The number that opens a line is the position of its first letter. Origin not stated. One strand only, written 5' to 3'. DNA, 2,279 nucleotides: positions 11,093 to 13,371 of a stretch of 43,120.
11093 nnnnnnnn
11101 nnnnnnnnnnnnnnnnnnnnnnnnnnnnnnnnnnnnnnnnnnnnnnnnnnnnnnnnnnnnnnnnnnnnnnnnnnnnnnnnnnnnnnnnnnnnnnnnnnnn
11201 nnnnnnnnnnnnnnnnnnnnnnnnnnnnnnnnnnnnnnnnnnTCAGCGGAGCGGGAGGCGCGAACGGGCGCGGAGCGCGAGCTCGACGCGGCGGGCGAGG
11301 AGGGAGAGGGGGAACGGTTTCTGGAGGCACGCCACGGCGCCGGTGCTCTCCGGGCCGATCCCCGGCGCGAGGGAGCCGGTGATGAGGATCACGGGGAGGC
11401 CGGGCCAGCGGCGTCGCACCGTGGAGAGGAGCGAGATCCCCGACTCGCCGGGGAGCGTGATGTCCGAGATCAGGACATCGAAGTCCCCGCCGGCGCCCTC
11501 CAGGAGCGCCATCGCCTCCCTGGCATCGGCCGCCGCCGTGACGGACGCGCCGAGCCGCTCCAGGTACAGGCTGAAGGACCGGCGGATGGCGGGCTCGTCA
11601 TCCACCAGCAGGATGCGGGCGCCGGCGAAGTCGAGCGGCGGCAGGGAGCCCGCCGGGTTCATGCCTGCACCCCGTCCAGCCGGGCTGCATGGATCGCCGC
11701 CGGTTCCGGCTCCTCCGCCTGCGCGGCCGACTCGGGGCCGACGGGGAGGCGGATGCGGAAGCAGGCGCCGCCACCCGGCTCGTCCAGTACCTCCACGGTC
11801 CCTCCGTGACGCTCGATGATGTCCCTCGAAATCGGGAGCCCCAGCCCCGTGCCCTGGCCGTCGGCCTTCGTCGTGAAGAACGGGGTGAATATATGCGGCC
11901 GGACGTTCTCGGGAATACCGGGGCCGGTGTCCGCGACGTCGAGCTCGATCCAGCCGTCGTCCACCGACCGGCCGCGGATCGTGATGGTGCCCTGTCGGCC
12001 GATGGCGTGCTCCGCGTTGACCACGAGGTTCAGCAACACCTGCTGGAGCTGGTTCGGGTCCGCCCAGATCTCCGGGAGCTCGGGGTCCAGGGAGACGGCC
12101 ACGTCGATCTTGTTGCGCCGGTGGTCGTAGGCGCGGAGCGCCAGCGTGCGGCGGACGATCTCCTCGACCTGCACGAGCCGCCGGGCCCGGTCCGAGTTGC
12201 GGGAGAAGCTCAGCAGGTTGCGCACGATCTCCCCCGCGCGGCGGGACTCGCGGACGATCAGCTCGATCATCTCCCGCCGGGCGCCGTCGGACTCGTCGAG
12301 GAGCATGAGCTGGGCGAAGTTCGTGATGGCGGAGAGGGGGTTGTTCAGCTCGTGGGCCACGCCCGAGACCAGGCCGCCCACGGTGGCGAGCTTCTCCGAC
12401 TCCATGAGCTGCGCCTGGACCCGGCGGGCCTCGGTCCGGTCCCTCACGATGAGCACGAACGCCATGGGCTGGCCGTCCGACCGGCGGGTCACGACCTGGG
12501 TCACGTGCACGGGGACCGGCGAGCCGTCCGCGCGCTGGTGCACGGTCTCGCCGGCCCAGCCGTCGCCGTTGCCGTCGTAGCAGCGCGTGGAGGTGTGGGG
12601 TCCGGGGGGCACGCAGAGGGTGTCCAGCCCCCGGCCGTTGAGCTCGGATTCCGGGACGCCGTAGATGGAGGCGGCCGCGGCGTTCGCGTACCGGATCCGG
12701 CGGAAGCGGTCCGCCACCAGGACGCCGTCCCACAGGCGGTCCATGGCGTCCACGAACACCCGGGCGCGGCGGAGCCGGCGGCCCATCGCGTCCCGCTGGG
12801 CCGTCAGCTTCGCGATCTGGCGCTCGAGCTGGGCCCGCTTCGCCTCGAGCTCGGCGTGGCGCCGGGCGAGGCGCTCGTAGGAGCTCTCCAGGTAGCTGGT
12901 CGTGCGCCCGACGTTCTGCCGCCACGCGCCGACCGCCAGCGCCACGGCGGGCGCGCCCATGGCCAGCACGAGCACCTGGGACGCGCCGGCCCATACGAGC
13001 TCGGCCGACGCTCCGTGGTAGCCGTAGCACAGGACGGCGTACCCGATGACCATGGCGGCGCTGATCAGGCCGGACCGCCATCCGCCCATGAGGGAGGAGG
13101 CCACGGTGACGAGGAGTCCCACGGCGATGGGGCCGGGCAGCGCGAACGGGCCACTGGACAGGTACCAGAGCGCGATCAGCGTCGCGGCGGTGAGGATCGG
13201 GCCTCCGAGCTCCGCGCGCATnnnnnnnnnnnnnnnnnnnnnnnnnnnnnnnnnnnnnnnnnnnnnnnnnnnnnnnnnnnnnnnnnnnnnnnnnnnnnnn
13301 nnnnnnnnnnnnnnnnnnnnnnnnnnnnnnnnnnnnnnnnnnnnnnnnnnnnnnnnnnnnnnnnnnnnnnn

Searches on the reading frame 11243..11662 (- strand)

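Call 11: search_protein_families(library=pfam, proteins=[window:11243-11662:-], max_evalue=0.001)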
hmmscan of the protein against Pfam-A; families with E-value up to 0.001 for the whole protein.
window:11243-11662:- (139 aa): 1 family
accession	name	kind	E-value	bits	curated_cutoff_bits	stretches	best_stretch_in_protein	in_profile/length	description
PF00072.30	Response_reg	-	3.9e-20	72.5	30.2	1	17-126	1-110/111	Response regulator receiver domain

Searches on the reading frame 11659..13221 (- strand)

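Call 11: search_protein_families(library=pfam, proteins=[window:11659-13221:-], max_evalue=0.001)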
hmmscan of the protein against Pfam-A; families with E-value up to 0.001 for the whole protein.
window:11659-13221:- (520 aa): 7 families
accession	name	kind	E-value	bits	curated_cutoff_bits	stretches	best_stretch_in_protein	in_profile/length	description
PF02518.31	HATPase_c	-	3.5e-29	101.9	26.4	1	388-494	2-109/111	Histidine kinase-, DNA gyrase B-, and HSP90-like ATPase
PF00512.31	HisKA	-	4e-14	52.9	26.9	1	283-342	4-63/66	His Kinase A (phospho-acceptor) domain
PF13426.13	PAS_9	-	3.8e-12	46.8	27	1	166-264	3-103/103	PAS domain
PF08448.16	PAS_4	-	7.2e-11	42.7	23.1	1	162-267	3-110/110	PAS fold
PF00989.32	PAS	-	3.6e-10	40.3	22.6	1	162-262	9-113/113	PAS fold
PF13188.13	PAS_8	-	5.7e-05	23.3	21.8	1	165-202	12-50/65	PAS domain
PF13581.12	HATPase_c_2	-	0.00062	20.2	27.4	0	404-472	47-112/127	Histidine kinase-like ATPase domain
